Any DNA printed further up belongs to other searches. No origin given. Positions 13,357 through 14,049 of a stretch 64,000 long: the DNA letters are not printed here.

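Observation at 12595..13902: Compact two-gene candidate restriction-modification module: Dam-family MTase coupled to a 131-aa PD-(D/E)xK nuclease, with a leaderless near-consensus promoter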

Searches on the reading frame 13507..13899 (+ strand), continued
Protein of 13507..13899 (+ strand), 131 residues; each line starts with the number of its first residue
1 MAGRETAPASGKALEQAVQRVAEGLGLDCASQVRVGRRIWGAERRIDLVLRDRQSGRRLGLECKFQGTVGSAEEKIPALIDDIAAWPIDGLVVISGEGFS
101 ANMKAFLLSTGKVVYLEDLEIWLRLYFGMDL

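Call 56: find_encoding_contigs(protein=P0317, flank=4000, max_places=3)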
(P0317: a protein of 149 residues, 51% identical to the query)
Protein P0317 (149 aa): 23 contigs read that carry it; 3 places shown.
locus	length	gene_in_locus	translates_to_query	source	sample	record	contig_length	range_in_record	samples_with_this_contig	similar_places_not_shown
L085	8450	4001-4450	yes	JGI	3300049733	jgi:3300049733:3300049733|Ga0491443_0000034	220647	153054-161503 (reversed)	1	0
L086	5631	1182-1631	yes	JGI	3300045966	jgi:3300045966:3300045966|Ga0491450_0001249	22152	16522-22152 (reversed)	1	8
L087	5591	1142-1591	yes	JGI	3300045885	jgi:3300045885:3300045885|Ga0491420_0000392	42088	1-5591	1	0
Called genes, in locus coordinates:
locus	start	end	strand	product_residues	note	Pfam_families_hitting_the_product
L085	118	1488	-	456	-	PF01546:Peptidase_M20, PF07687:M20_dimer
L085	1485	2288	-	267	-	PF00753:Lactamase_B, PF17778:WHD_BLACT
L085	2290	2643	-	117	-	PF04237:YjbR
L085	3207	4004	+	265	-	PF01555:N6_N4_Mtase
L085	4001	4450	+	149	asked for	PF20472:PDDEXK_11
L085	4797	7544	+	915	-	PF12704:MacB_PCD, PF02687:FtsX, PF12704:MacB_PCD, PF02687:FtsX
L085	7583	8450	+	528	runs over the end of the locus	PF00069:Pkinase, PF07714:PK_Tyr_Ser-Thr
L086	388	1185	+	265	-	PF01555:N6_N4_Mtase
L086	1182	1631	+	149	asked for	PF20472:PDDEXK_11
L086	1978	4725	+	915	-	PF12704:MacB_PCD, PF02687:FtsX, PF12704:MacB_PCD, PF02687:FtsX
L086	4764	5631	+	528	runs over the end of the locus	PF00069:Pkinase, PF07714:PK_Tyr_Ser-Thr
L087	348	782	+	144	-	PF01555:N6_N4_Mtase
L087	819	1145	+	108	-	PF01555:N6_N4_Mtase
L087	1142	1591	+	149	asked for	PF20472:PDDEXK_11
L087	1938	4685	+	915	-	PF12704:MacB_PCD, PF02687:FtsX, PF12704:MacB_PCD, PF02687:FtsX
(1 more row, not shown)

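Call 57: search_protein_families(library=ncbifam, proteins=[L081:3255-4001:+, L085:3207-4001:+, L084:3255-4001:+, L071:416-1393:+], max_evalue=0.001)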
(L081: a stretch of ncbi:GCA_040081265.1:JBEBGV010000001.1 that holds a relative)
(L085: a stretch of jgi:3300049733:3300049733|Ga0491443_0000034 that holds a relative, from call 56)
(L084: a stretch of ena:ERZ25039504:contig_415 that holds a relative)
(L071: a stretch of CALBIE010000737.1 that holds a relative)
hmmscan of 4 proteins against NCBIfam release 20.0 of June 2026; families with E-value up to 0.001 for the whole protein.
L081:3255-4001:+ (249 aa): 3 families
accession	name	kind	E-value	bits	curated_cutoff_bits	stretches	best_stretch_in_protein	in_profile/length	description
NF010253.0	PRK13699.1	subfamily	1.3e-16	61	244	1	12-224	8-208/226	DNA methyltransferase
NF008572.0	PRK11524.1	equivalog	8.7e-15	54.6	292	2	160-221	195-256/294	adenine-specific DNA-methyltransferase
NF050803.1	DnaMtaseCcrMCaul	equivalog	2.4e-12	46.4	830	1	158-222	184-248/350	adenine-specific DNA-methyltransferase CcrM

L085:3207-4001:+ (265 aa): 5 families
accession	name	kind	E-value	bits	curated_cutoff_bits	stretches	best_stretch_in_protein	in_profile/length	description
NF010253.0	PRK13699.1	subfamily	1e-18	67.9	244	1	28-238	8-206/226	DNA methyltransferase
NF008572.0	PRK11524.1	equivalog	3.6e-15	55.8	292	2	176-238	195-257/294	adenine-specific DNA-methyltransferase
NF050803.1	DnaMtaseCcrMCaul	equivalog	5.2e-14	51.9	830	1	173-240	183-250/350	adenine-specific DNA-methyltransferase CcrM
TIGR01177.1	TIGR01177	hypoth_equivalog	0.00013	21.5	316.55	0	195-241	182-228/330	TIGR01177 family methyltransferase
NF042963.1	DUF1156_antiphage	equivalog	0.00098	17.3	1000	0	198-232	186-220/960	anti-phage-associated DUF1156 domain-containing protein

L084:3255-4001:+ (249 aa): 5 families
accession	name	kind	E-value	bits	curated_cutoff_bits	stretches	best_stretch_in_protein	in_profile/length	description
NF010253.0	PRK13699.1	subfamily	1.2e-18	67.7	244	1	12-221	8-205/226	DNA methyltransferase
NF008572.0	PRK11524.1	equivalog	6.3e-16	58.3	292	1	160-223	195-258/294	adenine-specific DNA-methyltransferase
NF050803.1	DnaMtaseCcrMCaul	equivalog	1.3e-14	53.9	830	1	160-224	186-250/350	adenine-specific DNA-methyltransferase CcrM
TIGR01177.1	TIGR01177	hypoth_equivalog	2.3e-05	23.9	316.55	1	179-226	182-229/330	TIGR01177 family methyltransferase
NF042963.1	DUF1156_antiphage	equivalog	0.00034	18.9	1000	1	182-216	186-220/960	anti-phage-associated DUF1156 domain-containing protein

L071:416-1393:+ (326 aa): 4 families
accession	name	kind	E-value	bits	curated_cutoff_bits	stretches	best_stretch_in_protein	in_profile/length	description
NF050803.1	DnaMtaseCcrMCaul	equivalog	1.2e-70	238.1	830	1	85-326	5-248/350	adenine-specific DNA-methyltransferase CcrM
NF008572.0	PRK11524.1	equivalog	1.3e-29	103.3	292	2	247-325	178-256/294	adenine-specific DNA-methyltransferase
NF010253.0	PRK13699.1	subfamily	1.5e-16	60.8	244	1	260-326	140-206/226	DNA methyltransferase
NF043040.1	corrin_prot_MT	hypoth_equivalog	0.0001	21.8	180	0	275-325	33-83/216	corrinoid protein-associated methyltransferase CpaM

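Call 58: search_solved_structures(query=L081:3255-4001:+, max_evalue=0.001)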
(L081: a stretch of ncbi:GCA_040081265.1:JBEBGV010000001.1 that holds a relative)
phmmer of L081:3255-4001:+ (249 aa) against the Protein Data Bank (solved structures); distinct sequences matched with E-value up to 0.001: 13.
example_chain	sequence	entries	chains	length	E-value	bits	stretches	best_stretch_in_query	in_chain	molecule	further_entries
8s9m_A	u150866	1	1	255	2.4e-13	53.3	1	10-222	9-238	DNA cytosine-N4 methyltransferase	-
8s9n_A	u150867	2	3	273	3.2e-13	52.9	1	10-222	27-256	DNA cytosine-N4 methyltransferase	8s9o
5hek_A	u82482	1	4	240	2.3e-10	43.5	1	23-224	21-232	Adenine specific DNA methyltransferase (DpnA)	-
5hfj_A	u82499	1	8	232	3.8e-10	42.9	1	23-223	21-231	Adenine specific DNA methyltransferase (DpnA)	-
6pbd_A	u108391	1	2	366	6.5e-10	42.1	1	157-222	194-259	Modification methylase CcrMI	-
1g60_A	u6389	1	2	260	9.6e-10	41.5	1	162-215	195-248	Adenine-specific Methyltransferase MboIIA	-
8urk_A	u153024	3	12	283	3.8e-08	36.3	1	149-224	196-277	Methyltransferase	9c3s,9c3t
9c3u_A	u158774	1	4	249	4.9e-08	35.9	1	149-222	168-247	Methyltransferase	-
2zie_A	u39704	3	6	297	1.9e-07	34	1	158-221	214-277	Putative modification methylase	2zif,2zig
1boo_A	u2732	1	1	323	1.5e-05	27.8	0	158-220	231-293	PROTEIN (N-4 CYTOSINE-SPECIFIC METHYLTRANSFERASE PVU II)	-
1nw8_A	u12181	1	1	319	3.3e-05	26.7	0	155-211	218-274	MODIFICATION METHYLASE RSRI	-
1eg2_A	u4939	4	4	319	3.6e-05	26.5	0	155-211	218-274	MODIFICATION METHYLASE RSRI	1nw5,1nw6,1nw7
5e71_A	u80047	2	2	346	0.00068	22.4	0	161-234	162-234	N2, N2-dimethylguanosine tRNA methyltransferase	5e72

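Call 59: search_solved_structures(query=L071:416-1393:+, max_evalue=0.001)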
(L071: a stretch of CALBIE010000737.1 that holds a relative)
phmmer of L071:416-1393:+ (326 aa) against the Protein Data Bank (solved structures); distinct sequences matched with E-value up to 0.001: 12.
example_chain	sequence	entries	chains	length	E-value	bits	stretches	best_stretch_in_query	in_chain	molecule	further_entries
6pbd_A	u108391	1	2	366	6e-59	203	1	86-326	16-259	Modification methylase CcrMI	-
5hfj_A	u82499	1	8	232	6.9e-35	124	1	84-325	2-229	Adenine specific DNA methyltransferase (DpnA)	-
5hek_A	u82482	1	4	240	7.9e-35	123.8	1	84-325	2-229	Adenine specific DNA methyltransferase (DpnA)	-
9c3u_A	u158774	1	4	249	1.2e-23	87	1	223-325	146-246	Methyltransferase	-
8urk_A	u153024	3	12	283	2e-23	86.3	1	223-325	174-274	Methyltransferase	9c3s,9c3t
1g60_A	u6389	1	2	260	3.6e-19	72.3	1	241-319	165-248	Adenine-specific Methyltransferase MboIIA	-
8s9m_A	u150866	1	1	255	9.1e-14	54.5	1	185-326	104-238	DNA cytosine-N4 methyltransferase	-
8s9n_A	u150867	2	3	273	1.1e-13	54.3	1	185-326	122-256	DNA cytosine-N4 methyltransferase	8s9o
2zie_A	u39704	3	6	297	2.9e-11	46.3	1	242-326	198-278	Putative modification methylase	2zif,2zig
1nw8_A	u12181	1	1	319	3.2e-11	46.2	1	152-307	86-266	MODIFICATION METHYLASE RSRI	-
1eg2_A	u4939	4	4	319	3.3e-11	46.1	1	152-307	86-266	MODIFICATION METHYLASE RSRI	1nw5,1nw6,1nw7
1boo_A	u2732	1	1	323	1.6e-05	27.4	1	259-322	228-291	PROTEIN (N-4 CYTOSINE-SPECIFIC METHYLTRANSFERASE PVU II)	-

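Call 63: find_related_loci(query=A1, collection=viral_contigs, flank=5000)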
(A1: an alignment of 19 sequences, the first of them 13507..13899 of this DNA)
Query A1 (131 aa) in viral_contigs; peptide patterns used: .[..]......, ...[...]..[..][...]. (x = any residue, [..] = any of these).
75 stretches matched a pattern; 34 encode a relative of the query (tblastn E <= 1e-3); 34 distinct loci.
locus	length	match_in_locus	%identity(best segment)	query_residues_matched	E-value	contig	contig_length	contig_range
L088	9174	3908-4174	30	1-90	8e-5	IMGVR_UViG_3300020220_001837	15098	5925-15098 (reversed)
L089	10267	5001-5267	30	1-90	8e-5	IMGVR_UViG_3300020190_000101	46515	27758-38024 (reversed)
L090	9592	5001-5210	36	2-77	1e-5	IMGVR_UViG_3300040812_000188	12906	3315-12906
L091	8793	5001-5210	32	2-77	3e-5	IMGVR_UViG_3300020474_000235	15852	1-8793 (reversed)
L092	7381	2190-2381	32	10-77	3e-5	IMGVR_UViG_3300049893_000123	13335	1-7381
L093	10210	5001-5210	30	2-77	3e-5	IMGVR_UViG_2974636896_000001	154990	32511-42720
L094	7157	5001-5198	31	10-77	2e-5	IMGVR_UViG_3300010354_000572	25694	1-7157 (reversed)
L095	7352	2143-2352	35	2-77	4e-5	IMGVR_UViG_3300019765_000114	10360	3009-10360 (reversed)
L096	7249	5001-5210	32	2-77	5e-5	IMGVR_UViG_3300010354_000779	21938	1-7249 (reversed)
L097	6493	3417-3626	32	2-77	7e-5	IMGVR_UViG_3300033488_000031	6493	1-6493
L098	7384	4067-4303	31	32-110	6e-5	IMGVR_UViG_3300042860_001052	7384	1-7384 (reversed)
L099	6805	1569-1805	31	32-110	6e-5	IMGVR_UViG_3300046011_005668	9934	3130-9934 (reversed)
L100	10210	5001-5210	30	2-77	6e-5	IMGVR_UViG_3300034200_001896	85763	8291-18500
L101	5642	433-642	36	2-77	7e-5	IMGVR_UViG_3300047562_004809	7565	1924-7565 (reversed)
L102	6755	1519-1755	31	32-110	6e-5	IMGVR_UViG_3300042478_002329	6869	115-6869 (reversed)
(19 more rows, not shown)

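Call 64: find_encoding_contigs(protein=P0289, flank=3000, max_places=2)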
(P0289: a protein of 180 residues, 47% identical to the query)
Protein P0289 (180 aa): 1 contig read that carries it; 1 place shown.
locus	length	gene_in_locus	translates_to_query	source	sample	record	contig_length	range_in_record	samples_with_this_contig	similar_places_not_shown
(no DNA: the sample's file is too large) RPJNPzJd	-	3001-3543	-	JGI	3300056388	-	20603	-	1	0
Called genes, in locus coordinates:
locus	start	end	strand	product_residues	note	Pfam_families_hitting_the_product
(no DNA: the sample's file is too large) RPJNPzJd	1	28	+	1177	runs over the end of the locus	PF03448:MgtE_N, PF00571:CBS, PF01769:MgtE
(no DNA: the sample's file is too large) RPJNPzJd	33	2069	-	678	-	PF05649:Peptidase_M13_N, PF01431:Peptidase_M13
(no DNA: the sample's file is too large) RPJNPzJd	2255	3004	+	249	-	PF01555:N6_N4_Mtase, PF02086:MethyltransfD12 (weak)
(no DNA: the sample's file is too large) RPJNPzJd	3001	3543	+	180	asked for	PF20472:PDDEXK_11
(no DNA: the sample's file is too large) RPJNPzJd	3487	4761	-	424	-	PF01979:Amidohydro_1, PF07969:Amidohydro_3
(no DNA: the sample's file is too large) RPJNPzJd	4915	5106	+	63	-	-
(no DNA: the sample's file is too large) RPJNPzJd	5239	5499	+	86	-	-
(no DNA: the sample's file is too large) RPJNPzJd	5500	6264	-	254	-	PF00903:Glyoxalase, PF18029:Glyoxalase_6 (weak), PF00903:Glyoxalase, PF13669:Glyoxalase_4 (weak)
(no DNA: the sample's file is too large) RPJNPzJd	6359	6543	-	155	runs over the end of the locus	PF09098:Dehyd-heme_bind (faint), PF12836:HHH_3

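Call 65: find_encoding_contigs(protein=P0354, flank=3000, max_places=2)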
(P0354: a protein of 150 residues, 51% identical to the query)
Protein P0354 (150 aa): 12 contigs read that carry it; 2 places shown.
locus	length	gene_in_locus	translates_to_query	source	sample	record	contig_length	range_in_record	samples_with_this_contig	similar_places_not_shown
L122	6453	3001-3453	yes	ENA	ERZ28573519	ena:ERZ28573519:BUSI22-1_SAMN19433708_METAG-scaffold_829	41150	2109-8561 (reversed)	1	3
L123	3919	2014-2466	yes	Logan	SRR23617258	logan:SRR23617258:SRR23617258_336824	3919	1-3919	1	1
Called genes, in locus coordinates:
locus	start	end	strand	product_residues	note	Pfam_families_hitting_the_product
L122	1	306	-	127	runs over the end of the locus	-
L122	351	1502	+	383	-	PF01261:AP_endonuc_2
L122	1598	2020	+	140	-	PF00571:CBS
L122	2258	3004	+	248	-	PF01555:N6_N4_Mtase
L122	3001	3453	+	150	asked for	PF20472:PDDEXK_11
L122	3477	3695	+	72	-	-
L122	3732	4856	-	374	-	PF20434:BD-FAE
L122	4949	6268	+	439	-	PF07690:MFS_1, PF05977:MFS_3 (faint), PF07690:MFS_1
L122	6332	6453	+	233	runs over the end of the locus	PF02353:CMAS, PF01209:Ubie_methyltran, PF05175:MTS, PF13489:Methyltransf_23, PF13847:Methyltransf_31, PF08241:Methyltransf_11, PF08242:Methyltransf_12, PF13649:Methyltransf_25, +1 more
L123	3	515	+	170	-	?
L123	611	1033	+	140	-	PF00571:CBS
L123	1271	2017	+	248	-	PF01555:N6_N4_Mtase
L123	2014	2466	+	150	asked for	PF20472:PDDEXK_11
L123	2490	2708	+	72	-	-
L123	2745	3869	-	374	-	PF20434:BD-FAE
